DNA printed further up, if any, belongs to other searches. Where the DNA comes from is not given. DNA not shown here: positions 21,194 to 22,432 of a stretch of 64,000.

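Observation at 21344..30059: Cyclic-ureide (hydantoin/dihydropyrimidine/allantoin-type) cluster with a stand-alone PyrB-like carbamoyltransferase and no N-carbamoylase: candidate phosphorolytic, carbamoyl-phosphate-yielding pathway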

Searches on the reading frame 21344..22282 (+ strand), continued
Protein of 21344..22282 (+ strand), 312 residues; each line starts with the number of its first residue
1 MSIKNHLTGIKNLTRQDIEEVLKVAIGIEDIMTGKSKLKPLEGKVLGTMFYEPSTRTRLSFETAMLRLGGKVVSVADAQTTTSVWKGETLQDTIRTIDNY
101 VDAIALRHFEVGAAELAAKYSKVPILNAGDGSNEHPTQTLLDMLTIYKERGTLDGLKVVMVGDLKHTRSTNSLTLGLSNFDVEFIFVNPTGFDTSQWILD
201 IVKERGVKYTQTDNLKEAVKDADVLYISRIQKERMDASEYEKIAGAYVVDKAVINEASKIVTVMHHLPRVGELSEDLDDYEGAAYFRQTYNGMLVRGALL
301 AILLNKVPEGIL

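Call 30: find_encoding_contigs(protein=P0054, flank=10000, max_places=1)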
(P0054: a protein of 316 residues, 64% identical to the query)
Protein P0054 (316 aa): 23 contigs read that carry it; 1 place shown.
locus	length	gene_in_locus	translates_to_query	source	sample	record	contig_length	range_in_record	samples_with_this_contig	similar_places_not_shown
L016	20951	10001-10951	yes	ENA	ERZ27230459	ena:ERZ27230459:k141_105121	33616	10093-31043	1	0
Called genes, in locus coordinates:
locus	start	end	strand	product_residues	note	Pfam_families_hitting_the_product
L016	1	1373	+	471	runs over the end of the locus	PF08448:PAS_4 (weak), PF13426:PAS_9 (weak), PF00158:Sigma54_activat, PF14532:Sigma54_activ_2, PF00004:AAA (weak), PF07728:AAA_5, PF25601:AAA_lid_14, PF18024:HTH_50, +2 more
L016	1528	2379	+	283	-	PF11299:DUF3100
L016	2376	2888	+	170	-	-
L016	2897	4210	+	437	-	PF01546:Peptidase_M20 (faint), PF07687:M20_dimer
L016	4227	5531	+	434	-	PF01546:Peptidase_M20, PF07687:M20_dimer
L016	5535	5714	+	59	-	-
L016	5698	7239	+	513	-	PF27530:HMA_AllF_N, PF00549:Ligase_CoA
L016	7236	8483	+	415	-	PF06545:AllG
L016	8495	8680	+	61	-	PF01361:Tautomerase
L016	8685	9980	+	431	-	PF07969:Amidohydro_3, PF01979:Amidohydro_1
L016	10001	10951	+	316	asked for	PF02729:OTCace_N, PF00185:OTCace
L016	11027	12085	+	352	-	PF01212:Beta_elim_lyase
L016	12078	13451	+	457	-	PF07969:Amidohydro_3 (weak), PF01979:Amidohydro_1, PF12890:DHOase (faint), PF07969:Amidohydro_3 (weak)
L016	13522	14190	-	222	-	PF02734:Dak2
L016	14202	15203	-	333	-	PF02733:Dak1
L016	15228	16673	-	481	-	PF09861:Lar_N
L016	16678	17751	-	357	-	PF13379:NMT1_2, PF04069:OpuAC (weak), PF09084:NMT1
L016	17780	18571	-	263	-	PF00005:ABC_tran, PF02463:SMC_N (faint), PF00004:AAA (faint), PF13304:AAA_21 (faint), PF13401:AAA_22 (faint)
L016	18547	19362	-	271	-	PF00528:BPD_transp_1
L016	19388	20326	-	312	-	PF01116:F_bP_aldolase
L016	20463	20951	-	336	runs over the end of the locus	PF00356:LacI, PF00532:Peripla_BP_1, PF13407:Peripla_BP_4, PF13377:Peripla_BP_3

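Call 32: search_solved_structures(query=window:21344-22282:+, max_evalue=1e-20, show_alignments=2)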
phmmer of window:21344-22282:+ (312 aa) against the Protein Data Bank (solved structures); distinct sequences matched with E-value up to 1e-20: 62 (the best 60 are shown).
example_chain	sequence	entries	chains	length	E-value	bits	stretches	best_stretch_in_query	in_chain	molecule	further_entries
2rgw_A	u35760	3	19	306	3.7e-86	292.5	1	5-304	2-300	Aspartate carbamoyltransferase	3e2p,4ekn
1ml4_A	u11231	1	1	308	6.1e-86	291.8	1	8-305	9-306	Aspartate Transcarbamoylase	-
6kj7_A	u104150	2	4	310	3.2e-78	266.4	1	4-306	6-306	Aspartate carbamoyltransferase catalytic subunit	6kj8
1q95_A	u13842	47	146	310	4.4e-78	266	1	4-306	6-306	Aspartate carbamoyltransferase catalytic chain | PROTEIN (ASPARTATE CARBAMOYLTRANSFERASE) | Aspartate carbamoyltransferase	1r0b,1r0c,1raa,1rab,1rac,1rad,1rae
1ekx_A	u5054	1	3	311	4.4e-78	266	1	4-306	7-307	ASPARTATE TRANSCARBAMOYLASE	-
1sku_A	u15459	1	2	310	6e-78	265.5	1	4-306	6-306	Aspartate carbamoyltransferase catalytic chain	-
9atc_A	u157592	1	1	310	1.2e-77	264.6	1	4-306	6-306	ASPARTATE TRANSCARBAMOYLASE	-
3mpu_A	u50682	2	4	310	1.2e-77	264.6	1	4-306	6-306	Aspartate carbamoyltransferase catalytic chain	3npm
1d09_A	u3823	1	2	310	1.2e-77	264.6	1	4-306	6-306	ASPARTATE CARBAMOYLTRANSFERASE CATALYTIC CHAIN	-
1tth_A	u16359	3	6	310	3e-77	263.2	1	4-306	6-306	Aspartate carbamoyltransferase catalytic chain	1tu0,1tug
1i5o_A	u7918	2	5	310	3e-77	263.2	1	4-306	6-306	ASPARTATE TRANSCARBAMOYLASE CATALYTIC CHAIN | Aspartate carbamoyltransferase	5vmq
1xjw_A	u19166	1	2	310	3e-77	263.2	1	4-306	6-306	Aspartate carbamoyltransferase catalytic chain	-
1at1_A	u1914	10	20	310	4.2e-77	262.8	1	4-306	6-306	ASPARTATE CARBAMOYLTRANSFERASE, CATALYTIC CHAIN | ASPARTATE TRANSCARBAMOYLASE | ASPARTATE CARBAMOYLTRANSFERASE (R STATE), CATALYTIC CHAIN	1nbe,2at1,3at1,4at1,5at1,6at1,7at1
2a0f_A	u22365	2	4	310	5.8e-77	262.3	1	4-306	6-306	Aspartate carbamoyltransferase catalytic chain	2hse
4e2f_I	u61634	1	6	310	5.8e-77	262.3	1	4-306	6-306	Aspartate carbamoyltransferase catalytic chain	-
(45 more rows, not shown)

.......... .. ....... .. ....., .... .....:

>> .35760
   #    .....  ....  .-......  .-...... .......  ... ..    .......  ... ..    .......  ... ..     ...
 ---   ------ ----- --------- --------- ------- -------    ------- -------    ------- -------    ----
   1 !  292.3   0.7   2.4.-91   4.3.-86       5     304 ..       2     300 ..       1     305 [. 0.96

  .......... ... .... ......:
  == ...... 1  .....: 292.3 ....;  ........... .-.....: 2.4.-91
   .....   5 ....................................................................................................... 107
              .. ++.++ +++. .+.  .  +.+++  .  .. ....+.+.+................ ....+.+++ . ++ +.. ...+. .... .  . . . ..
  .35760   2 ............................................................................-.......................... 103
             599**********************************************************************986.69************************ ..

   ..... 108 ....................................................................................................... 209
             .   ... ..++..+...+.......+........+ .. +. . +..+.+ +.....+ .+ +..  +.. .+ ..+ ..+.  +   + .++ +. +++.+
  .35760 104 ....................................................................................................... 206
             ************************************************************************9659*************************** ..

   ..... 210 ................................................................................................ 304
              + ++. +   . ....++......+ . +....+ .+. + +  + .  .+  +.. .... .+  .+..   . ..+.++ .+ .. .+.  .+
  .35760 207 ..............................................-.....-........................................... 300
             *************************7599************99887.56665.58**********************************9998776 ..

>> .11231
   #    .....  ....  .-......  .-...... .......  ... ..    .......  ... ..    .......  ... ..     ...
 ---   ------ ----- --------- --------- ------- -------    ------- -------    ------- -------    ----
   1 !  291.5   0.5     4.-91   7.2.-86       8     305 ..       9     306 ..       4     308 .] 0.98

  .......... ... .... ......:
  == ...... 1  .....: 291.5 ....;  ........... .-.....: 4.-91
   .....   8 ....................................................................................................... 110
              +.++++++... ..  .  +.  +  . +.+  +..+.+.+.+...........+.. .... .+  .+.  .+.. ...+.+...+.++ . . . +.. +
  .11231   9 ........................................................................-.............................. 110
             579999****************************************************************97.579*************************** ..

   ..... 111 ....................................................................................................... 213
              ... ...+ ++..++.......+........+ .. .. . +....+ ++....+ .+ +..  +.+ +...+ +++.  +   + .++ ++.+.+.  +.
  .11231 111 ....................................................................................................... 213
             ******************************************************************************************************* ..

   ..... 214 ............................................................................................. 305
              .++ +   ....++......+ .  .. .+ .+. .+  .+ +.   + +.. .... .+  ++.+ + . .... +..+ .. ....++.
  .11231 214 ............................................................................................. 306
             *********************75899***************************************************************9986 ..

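Call 35: find_related_loci(query=A1, collection=metagenome_contigs, flank=10000)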
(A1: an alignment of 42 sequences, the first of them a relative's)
Query A1 (312 aa) in metagenome_contigs; peptide patterns used: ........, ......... (x = any residue, [..] = any of these).
600 stretches matched a pattern (row limit reached: there are more); 597 encode a relative of the query (tblastn E <= 1e-3); the best 80 are kept; 80 distinct loci.
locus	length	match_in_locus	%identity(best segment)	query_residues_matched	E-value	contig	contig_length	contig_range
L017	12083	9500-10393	47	11-307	5e-92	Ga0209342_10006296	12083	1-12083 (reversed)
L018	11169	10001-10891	47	10-306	9e-92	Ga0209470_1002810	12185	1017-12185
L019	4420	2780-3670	46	12-308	7e-88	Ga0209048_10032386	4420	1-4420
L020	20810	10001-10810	52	41-310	2e-87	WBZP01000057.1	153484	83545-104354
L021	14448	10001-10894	47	7-307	2e-87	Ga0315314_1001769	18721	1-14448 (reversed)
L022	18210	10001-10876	48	7-298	2e-85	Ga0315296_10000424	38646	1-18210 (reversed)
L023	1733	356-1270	43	3-307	4e-88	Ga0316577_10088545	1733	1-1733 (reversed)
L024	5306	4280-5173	45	10-306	2e-82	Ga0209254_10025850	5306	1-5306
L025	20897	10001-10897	46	5-306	1e-81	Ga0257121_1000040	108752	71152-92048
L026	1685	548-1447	45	7-306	2e-86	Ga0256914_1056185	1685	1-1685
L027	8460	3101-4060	46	7-306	6e-82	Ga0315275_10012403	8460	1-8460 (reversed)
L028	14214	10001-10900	45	7-306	2e-81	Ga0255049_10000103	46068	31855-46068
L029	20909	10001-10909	44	1-306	3e-81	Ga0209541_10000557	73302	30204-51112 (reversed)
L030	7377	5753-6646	44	7-304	4e-81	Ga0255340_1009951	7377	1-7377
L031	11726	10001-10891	45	10-306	9e-81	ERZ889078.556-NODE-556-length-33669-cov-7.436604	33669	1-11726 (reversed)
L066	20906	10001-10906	43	3-305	3e-76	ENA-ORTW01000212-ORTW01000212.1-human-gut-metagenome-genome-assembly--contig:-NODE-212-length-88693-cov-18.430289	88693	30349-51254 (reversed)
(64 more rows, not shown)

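Call 38: search_protein_families(library=pfam, max_evalue=0.00001, proteins=[L066:11025-11648:+, L066:5080-6279:+, L066:13768-14634:+, L002:10901-11320:+, L002:11575-12267:+, L002:12801-13847:+, L025:10906-12051:+, L025:8472-9920:-, L029:11308-11793:+, L029:8411-9964:+])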
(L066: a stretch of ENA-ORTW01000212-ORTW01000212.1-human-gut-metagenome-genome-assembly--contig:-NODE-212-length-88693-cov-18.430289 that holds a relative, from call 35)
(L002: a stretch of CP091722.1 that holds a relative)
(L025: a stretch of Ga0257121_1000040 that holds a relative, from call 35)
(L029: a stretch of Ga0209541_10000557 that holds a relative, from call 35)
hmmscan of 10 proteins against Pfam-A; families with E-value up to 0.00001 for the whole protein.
L066:11025-11648:+ (207 aa): 2 families
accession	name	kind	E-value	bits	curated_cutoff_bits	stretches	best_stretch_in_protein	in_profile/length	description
PF03358.20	FMN_red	-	9.7e-21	74.4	24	1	26-169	4-134/152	NADPH-dependent FMN reductase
PF02525.22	Flavodoxin_2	-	7.6e-18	65.4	27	1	26-196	4-191/198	Flavodoxin-like fold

L066:5080-6279:+ (399 aa): 2 families
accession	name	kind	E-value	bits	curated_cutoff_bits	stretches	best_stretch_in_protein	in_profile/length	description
PF16653.10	Sacchrp_dh_C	-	1.1e-48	167.1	31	1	140-386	1-264/265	Saccharopine dehydrogenase C-terminal domain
PF03435.24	Sacchrp_dh_NADP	-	1.2e-38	132.8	25.1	1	5-136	2-129/129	Saccharopine dehydrogenase NADP binding domain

L066:13768-14634:+ (288 aa): 1 family
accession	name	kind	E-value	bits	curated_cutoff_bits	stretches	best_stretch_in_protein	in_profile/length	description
PF05681.19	Fumerase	-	9.5e-117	389.5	25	1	19-286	2-269/270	Fumarate hydratase (Fumerase)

L002:10901-11320:+ (139 aa): 2 families
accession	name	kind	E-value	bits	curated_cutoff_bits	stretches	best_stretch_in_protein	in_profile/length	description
PF01948.23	PyrI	-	3.4e-31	107.7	25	1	1-90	1-93/93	Aspartate carbamoyltransferase regulatory chain, allosteric domain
PF02748.20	PyrI_C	-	1.7e-12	47.4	23.4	1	95-136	2-42/48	Aspartate carbamoyltransferase regulatory chain, metal binding domain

L002:11575-12267:+ (230 aa): 0 families

L002:12801-13847:+ (348 aa): 1 family
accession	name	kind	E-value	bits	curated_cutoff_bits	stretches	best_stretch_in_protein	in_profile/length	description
PF02661.23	Fic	-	6.9e-15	56.1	24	1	109-215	3-93/93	Fic/DOC family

L025:10906-12051:+ (381 aa): 1 family
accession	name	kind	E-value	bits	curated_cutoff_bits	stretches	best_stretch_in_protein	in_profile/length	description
PF01979.26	Amidohydro_1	-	2.2e-10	40.7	25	1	6-338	2-300/345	Amidohydrolase family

L025:8472-9920:- (482 aa): 1 family
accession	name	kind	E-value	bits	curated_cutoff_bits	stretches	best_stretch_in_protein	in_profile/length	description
PF01943.22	Polysacc_synt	-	1.8e-10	41.1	28.2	1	8-282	3-271/274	Polysaccharide biosynthesis protein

L029:11308-11793:+ (161 aa): 0 families

L029:8411-9964:+ (517 aa): 1 family
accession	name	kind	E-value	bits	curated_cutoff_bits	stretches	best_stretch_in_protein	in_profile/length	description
PF13231.12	PMT_2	-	1.7e-09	38.6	26.1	1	70-240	4-159/160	Dolichyl-phosphate-mannose-protein mannosyltransferase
